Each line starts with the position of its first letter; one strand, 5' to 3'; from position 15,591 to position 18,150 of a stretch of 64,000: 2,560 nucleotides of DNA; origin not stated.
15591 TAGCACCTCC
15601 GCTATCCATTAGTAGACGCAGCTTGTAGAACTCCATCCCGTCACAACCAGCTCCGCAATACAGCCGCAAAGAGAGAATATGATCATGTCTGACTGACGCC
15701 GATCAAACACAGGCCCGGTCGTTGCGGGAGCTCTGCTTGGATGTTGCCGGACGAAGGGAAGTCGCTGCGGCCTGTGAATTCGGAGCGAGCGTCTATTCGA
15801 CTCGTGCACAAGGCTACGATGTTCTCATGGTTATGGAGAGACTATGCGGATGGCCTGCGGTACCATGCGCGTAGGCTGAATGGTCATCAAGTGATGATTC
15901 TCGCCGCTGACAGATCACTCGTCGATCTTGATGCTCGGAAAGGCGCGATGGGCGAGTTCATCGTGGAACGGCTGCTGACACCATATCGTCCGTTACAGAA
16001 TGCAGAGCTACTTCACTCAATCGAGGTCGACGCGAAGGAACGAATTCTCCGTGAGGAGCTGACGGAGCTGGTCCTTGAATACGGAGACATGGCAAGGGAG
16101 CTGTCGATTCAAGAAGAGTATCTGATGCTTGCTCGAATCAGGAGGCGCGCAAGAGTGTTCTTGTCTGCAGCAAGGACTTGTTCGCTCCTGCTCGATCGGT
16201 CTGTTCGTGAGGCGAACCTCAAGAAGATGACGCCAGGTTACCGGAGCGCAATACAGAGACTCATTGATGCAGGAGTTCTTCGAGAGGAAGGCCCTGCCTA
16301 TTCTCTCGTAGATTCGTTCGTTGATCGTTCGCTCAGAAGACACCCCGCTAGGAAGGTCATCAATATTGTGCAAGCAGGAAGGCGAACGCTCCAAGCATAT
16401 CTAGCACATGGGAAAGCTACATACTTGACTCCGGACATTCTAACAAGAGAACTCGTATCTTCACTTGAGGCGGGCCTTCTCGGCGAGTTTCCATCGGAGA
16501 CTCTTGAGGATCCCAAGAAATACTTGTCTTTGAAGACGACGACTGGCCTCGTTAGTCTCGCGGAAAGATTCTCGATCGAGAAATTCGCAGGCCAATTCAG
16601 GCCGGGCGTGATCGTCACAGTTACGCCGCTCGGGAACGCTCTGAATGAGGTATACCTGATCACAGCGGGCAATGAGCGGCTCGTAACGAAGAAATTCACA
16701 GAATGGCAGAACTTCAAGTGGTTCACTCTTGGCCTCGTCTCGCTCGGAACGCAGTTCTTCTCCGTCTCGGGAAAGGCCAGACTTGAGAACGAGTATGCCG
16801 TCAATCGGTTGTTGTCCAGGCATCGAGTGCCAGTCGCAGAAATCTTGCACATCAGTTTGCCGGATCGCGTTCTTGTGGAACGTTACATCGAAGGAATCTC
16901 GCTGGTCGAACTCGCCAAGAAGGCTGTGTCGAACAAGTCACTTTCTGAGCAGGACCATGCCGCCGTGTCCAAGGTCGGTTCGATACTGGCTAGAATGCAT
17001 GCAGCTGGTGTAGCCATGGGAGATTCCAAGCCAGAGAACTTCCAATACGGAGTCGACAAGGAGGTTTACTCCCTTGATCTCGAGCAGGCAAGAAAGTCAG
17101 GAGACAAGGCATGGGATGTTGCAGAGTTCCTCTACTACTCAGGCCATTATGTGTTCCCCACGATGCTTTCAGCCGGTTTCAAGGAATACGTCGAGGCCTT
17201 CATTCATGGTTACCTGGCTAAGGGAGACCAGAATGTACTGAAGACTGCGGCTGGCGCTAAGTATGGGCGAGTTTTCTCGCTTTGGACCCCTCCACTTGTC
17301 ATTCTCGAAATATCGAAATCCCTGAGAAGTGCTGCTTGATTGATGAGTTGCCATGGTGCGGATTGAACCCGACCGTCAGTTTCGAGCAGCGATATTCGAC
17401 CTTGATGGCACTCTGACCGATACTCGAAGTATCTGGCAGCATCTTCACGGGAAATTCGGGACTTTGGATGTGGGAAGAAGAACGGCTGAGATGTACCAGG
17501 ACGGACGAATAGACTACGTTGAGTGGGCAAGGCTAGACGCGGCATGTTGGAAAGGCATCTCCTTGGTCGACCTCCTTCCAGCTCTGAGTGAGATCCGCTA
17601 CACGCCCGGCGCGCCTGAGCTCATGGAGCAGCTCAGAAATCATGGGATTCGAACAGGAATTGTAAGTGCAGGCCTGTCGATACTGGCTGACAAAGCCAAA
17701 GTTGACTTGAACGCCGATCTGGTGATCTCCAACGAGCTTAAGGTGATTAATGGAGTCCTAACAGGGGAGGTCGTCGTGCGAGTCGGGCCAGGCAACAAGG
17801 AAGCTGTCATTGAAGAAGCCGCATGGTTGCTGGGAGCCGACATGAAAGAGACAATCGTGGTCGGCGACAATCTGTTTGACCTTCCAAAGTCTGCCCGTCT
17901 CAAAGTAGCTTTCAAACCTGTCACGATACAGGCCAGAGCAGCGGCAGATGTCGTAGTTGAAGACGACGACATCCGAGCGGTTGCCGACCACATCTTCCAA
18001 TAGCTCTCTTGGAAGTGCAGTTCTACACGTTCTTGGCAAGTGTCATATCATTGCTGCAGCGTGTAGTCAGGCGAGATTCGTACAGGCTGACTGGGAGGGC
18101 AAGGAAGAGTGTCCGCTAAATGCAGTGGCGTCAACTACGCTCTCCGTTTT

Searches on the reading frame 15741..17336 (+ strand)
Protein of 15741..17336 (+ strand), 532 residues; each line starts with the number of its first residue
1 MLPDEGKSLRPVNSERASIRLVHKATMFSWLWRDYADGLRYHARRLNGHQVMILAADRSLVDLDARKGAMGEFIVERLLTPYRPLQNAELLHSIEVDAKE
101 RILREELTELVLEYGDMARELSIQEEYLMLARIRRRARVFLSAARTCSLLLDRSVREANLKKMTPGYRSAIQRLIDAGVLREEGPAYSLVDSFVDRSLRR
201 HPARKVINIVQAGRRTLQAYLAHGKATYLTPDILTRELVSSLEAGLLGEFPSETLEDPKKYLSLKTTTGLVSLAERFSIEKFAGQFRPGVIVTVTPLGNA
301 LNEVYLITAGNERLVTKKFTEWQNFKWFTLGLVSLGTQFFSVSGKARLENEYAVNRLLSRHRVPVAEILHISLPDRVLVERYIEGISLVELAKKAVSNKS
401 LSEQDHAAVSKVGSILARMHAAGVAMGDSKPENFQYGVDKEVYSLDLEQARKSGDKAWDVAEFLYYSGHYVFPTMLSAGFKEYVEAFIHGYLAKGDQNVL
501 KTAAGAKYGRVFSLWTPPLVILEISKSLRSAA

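Call 44: search_protein_families(library=ncbifam, proteins=[window:15741-17336:+], max_evalue=1)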
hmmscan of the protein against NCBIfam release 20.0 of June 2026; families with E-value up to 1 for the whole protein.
window:15741-17336:+ (532 aa): 11 families
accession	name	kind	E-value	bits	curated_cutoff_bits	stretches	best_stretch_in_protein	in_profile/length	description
TIGR03724.2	arch_bud32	equivalog_domain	5.7e-09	35.8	125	1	346-501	38-181/193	KEOPS complex kinase/ATPase Bud32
NF011460.0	PRK14879.1-1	equivalog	1.9e-07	30.5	199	1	362-464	72-174/232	Kae1-associated kinase Bud32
NF038151.1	lanthi_synth_III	equivalog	9.2e-06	24.3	575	1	346-456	268-389/833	class III lanthionine synthetase LanKC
NF011461.0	PRK14879.1-2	equivalog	4.4e-05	23.4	372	1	350-496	52-194/225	Kae1-associated kinase Bud32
NF007174.0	PRK09605.1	equivalog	9e-05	21.1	447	1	346-501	381-523/535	bifunctional N(6)-L-threonylcarbamoyladenine synthase/serine/threonine protein kinase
NF038150.1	lanthi_synth_IV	equivalog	0.00017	20.1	650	1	347-457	238-353/851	class IV lanthionine synthetase LanL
NF011463.0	PRK14879.1-4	equivalog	0.00019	20.9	188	1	355-446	72-156/237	Kae1-associated kinase Bud32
NF011462.0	PRK14879.1-3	equivalog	0.00054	19.8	174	1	386-501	64-178/192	Kae1-associated kinase Bud32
NF011464.0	PRK14879.1-7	equivalog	0.0046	16.7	246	1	362-448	67-147/221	Kae1-associated kinase Bud32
NF052427.1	StpK7MSMEG_1200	equivalog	0.027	12.9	900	1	354-458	61-163/601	serine/threonine protein kinase StpK7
NF002475.0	PRK01723.1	equivalog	0.029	13.4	142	1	389-458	129-199/241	3-deoxy-D-manno-octulosonic acid kinase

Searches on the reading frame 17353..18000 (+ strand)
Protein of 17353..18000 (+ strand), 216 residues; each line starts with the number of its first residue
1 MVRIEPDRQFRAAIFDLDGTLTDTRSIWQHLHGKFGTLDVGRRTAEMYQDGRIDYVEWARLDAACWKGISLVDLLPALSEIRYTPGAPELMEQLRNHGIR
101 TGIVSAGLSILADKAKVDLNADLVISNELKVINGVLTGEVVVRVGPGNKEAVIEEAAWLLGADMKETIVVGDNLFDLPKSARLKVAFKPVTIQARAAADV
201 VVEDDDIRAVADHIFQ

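Call 44: search_protein_families(library=ncbifam, proteins=[window:17353-18000:+], max_evalue=1)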
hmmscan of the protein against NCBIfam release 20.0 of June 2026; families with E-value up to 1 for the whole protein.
window:17353-18000:+ (216 aa): 32 families (the best 25 are shown)
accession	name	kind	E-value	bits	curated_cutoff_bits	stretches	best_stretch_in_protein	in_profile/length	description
TIGR01491.1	HAD-SF-IB-PSPlk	hypoth_equivalog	4.6e-42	144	151.9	1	8-199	2-195/201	phosphoserine phosphatase-like hydrolase, archaeal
TIGR01488.1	HAD-SF-IB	subfamily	8.3e-26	91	45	1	12-179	1-173/177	HAD-IB family phosphatase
TIGR00338.1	serB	equivalog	2.3e-23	83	144.15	1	8-211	12-216/219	phosphoserine phosphatase SerB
NF008350.0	PRK11133.1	equivalog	7.4e-13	48.3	413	1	51-210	150-311/324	phosphoserine phosphatase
TIGR01490.1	HAD-SF-IB-hyp1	subfamily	8.2e-13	49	98.3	1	12-178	1-185/202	HAD-IB family hydrolase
NF009804.0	PRK13288.1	equivalog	5e-07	29.4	218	1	88-186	88-179/215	pyrophosphatase PpaX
TIGR01662.1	HAD-SF-IIIA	subfamily_domain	6.5e-07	29.5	44.6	2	80-187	23-135/141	HAD-IIIA family hydrolase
NF052360.1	HolPasePseu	equivalog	9.5e-06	25.4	280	1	12-193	3-198/218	histidinol-phosphatase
TIGR01454.1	AHBA_synth_RP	hypoth_equivalog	1e-05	25.3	246.65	1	80-182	73-165/205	AHBA synthesis associated protein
NF010109.0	PRK13582.1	equivalog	4.4e-05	23.2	133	1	13-177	4-157/205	bifunctional phosphoserine phosphatase/homoserine phosphotransferase ThrH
TIGR00099.1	Cof-subfamily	subfamily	8.1e-05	22.3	137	1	148-212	188-254/256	Cof-type HAD-IIB family hydrolase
TIGR01990.1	bPGM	equivalog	0.00015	21.8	189.4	2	10-27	1-18/187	beta-phosphoglucomutase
TIGR01489.1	DKMTPPase-SF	subfamily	0.00023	21.3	81.55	1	14-113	5-103/188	MtnX-like HAD-IB family phosphatase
TIGR02253.1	CTE7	subfamily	0.00024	20.9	169.75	1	82-175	94-178/221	TIGR02253 family HAD-type hydrolase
NF002245.0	PRK01158.1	equivalog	0.00025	20.4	198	1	148-204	157-215/233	phosphoglycolate phosphatase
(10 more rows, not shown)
